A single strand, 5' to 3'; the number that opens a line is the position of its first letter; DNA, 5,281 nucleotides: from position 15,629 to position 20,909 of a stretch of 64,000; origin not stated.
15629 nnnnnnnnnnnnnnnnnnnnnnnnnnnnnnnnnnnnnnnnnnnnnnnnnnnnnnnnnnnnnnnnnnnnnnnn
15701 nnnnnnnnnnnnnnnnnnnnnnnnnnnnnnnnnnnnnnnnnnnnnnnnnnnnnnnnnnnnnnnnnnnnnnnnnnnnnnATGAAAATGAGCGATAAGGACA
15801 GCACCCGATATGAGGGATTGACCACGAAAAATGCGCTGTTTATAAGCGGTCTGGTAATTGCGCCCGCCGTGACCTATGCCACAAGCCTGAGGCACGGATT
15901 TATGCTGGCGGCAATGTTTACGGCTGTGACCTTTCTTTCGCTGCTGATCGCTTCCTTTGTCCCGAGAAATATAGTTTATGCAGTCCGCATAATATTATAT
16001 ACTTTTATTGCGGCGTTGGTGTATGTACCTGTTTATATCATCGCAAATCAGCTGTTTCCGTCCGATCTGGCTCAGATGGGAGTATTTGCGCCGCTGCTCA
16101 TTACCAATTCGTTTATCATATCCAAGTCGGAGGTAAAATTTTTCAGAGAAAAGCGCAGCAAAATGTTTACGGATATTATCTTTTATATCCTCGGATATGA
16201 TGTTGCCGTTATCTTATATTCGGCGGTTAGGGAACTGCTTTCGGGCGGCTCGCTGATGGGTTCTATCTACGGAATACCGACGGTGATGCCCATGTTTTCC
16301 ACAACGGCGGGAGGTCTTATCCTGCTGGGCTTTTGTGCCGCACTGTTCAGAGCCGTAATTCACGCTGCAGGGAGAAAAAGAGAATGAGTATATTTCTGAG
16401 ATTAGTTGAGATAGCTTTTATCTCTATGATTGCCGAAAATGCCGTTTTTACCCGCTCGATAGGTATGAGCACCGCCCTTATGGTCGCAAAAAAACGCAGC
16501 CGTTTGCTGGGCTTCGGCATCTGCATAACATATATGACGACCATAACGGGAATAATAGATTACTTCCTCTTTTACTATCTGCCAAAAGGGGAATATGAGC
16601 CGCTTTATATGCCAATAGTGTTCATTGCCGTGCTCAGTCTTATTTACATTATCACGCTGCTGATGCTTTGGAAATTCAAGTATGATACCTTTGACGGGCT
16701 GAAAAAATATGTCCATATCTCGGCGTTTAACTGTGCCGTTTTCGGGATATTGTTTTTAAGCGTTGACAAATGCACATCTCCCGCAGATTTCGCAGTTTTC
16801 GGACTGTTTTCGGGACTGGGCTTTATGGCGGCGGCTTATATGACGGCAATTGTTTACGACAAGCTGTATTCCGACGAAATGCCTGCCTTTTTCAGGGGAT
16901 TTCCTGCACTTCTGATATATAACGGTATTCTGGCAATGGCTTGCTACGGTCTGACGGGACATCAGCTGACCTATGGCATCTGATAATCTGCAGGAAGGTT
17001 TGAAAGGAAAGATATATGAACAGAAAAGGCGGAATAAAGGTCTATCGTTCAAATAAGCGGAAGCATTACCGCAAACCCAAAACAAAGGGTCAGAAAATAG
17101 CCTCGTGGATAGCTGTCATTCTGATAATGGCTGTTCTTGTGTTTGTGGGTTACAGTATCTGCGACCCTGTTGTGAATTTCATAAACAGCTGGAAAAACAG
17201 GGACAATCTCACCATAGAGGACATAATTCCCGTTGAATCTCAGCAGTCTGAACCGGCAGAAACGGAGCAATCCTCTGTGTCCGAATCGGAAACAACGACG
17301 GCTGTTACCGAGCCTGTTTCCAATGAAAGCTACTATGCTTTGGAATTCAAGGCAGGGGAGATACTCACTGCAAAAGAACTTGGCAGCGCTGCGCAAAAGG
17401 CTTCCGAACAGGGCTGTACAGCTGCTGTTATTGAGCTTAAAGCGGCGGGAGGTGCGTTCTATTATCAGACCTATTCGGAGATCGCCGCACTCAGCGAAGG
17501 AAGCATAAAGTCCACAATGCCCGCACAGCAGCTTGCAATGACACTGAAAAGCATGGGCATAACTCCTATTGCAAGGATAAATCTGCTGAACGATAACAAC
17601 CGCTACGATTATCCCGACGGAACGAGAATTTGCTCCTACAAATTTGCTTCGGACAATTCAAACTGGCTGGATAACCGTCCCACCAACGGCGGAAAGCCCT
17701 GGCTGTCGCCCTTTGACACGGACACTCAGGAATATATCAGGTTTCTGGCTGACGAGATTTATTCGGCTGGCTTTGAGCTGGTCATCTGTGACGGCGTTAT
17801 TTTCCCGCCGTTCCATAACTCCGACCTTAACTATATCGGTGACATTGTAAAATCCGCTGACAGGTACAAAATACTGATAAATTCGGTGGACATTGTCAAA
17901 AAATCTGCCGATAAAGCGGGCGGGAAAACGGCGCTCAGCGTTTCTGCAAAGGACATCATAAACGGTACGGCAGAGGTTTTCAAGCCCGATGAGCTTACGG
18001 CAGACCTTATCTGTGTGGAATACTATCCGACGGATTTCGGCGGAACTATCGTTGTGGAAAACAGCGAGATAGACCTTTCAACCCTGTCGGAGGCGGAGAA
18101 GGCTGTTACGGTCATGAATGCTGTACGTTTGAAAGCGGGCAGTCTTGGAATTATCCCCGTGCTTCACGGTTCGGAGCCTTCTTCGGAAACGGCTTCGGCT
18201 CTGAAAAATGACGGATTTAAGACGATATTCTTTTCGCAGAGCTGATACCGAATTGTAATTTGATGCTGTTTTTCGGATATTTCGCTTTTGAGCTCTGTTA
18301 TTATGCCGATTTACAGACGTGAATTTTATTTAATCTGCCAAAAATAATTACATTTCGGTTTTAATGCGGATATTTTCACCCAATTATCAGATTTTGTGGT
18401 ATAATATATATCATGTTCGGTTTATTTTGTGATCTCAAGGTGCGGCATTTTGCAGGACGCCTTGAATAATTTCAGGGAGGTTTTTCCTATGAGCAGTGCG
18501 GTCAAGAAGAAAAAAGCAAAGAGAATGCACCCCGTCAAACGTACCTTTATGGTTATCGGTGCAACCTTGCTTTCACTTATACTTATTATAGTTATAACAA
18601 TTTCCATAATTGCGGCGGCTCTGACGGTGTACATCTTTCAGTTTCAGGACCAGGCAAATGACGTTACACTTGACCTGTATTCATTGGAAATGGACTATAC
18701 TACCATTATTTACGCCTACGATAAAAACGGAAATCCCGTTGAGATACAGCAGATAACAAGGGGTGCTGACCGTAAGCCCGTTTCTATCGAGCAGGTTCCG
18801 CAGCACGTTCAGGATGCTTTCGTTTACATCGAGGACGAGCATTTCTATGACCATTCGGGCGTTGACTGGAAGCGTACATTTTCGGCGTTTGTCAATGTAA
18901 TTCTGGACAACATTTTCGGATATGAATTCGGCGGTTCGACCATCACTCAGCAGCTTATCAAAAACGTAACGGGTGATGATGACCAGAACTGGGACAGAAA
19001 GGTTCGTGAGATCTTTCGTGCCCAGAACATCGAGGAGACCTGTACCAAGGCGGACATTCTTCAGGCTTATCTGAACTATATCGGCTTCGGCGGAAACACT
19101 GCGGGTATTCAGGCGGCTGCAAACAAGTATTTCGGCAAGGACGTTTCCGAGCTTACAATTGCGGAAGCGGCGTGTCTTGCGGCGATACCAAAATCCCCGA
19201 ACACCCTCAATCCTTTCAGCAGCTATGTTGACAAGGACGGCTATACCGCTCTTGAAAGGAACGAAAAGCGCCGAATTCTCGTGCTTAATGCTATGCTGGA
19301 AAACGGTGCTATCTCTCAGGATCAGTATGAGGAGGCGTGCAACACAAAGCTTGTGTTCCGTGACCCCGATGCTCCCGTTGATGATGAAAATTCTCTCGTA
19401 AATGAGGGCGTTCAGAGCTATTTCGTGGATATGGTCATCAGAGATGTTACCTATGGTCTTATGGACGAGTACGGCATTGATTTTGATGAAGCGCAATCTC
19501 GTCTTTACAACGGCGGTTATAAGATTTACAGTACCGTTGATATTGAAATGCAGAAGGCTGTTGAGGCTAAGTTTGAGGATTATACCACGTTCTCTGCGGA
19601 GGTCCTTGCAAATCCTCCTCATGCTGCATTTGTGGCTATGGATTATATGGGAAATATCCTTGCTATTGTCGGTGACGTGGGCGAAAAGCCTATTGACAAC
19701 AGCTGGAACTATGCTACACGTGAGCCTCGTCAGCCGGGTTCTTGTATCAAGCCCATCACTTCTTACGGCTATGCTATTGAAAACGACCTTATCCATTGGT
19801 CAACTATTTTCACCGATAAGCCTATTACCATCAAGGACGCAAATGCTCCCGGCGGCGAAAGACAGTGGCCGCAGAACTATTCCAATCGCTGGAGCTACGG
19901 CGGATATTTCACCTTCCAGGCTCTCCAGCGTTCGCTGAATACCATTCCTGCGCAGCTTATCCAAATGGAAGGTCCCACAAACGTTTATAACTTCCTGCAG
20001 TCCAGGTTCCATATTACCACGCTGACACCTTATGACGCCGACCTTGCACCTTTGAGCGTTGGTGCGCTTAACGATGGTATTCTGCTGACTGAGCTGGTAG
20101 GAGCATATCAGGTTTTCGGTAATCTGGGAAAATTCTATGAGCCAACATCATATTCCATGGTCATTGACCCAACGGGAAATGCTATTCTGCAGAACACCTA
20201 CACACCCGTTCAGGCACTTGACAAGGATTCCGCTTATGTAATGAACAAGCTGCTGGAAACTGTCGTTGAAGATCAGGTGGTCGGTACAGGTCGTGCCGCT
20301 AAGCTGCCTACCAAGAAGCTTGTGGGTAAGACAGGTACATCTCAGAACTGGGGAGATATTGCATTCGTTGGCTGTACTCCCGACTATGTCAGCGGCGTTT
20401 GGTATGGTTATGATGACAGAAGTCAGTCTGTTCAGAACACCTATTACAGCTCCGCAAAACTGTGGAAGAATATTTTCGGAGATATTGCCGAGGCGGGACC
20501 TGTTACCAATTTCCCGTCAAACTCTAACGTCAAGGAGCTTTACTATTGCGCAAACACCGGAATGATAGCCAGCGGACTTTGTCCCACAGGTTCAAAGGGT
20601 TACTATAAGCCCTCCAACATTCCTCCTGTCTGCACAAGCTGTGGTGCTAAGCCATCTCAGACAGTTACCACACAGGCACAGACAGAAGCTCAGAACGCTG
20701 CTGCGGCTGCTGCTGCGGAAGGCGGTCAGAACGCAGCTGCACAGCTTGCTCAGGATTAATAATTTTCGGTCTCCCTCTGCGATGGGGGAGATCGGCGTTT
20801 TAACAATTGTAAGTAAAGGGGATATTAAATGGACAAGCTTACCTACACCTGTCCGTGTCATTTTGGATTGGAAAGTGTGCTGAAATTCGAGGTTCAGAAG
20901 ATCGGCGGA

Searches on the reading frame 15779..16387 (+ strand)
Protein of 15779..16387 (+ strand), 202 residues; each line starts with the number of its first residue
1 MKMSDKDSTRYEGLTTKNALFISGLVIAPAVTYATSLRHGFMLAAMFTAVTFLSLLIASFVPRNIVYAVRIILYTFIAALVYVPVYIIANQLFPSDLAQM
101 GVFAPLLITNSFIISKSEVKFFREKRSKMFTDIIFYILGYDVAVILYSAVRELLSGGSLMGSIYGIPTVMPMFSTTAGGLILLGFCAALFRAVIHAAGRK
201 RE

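Call 81: search_protein_families(library=pfam, proteins=[window:15779-16387:+], max_evalue=0.00001)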
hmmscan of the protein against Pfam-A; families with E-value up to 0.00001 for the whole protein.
window:15779-16387:+ (202 aa): 1 family
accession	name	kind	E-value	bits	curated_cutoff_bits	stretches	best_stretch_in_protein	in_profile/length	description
PF02508.19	Rnf-Nqr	-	2.3e-24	86.8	23.8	1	12-185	7-172/174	Rnf-Nqr subunit, membrane protein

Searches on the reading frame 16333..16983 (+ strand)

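Call 81: search_protein_families(library=pfam, proteins=[window:16333-16983:+], max_evalue=0.00001)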
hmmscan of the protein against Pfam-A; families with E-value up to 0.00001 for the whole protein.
window:16333-16983:+ (216 aa): 1 family
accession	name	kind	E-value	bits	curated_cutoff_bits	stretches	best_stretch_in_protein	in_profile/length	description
PF02508.19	Rnf-Nqr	-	2.9e-25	89.7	23.8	1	25-209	2-172/174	Rnf-Nqr subunit, membrane protein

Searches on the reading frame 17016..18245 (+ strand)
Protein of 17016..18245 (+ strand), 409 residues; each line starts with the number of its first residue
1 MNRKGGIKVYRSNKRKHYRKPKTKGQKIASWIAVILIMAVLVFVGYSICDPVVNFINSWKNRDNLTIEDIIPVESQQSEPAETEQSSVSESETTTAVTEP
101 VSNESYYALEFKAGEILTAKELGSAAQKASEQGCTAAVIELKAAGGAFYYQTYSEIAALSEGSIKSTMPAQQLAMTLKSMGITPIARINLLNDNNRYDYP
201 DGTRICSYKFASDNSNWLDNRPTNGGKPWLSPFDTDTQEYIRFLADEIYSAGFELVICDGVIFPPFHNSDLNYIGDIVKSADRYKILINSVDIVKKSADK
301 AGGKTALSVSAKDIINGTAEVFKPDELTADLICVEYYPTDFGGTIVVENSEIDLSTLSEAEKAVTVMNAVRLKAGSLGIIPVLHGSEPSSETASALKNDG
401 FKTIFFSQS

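Call 17: search_protein_families(library=pfam, proteins=[window:17016-18245:+], max_evalue=0.00001)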
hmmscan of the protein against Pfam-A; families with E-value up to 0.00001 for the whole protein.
window:17016-18245:+ (409 aa): 1 family
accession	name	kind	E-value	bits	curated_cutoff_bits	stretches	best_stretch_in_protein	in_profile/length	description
PF13200.12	DUF4015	-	1.9e-10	40.8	27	1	127-274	20-160/313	Putative glycosyl hydrolase domain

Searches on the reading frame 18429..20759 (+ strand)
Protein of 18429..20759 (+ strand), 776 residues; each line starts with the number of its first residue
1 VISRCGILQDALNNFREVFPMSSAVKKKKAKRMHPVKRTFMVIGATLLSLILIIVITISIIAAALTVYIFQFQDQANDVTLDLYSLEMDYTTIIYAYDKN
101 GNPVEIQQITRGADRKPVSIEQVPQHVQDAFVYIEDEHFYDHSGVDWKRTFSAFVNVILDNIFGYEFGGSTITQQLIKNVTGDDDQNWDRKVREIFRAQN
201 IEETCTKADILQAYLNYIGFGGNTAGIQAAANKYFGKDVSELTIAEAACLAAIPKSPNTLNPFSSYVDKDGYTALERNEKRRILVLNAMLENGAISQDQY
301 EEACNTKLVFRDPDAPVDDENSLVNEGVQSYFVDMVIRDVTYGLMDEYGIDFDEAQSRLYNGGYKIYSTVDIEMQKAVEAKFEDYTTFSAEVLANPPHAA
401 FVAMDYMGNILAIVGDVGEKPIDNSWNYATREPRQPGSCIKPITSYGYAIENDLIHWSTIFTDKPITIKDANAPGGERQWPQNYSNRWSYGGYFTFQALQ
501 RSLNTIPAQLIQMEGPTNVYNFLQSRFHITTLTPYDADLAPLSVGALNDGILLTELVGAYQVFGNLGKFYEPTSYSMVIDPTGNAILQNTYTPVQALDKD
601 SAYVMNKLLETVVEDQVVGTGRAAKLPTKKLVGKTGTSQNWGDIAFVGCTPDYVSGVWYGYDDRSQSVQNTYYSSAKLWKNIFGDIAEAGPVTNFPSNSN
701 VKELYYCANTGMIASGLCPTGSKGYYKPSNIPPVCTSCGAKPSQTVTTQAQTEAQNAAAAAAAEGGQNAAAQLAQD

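Call 18: search_protein_families(library=pfam, proteins=[window:18429-20759:+], max_evalue=0.00001)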
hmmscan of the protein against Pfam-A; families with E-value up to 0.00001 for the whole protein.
window:18429-20759:+ (776 aa): 2 families
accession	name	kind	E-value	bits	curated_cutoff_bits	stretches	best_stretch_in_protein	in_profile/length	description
PF00912.28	Transgly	-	1.1e-54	185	27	1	106-289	5-177/178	Transglycosylase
PF00905.27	Transpeptidase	-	5.2e-16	59.1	22.1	1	400-642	2-246/299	Penicillin binding protein transpeptidase domain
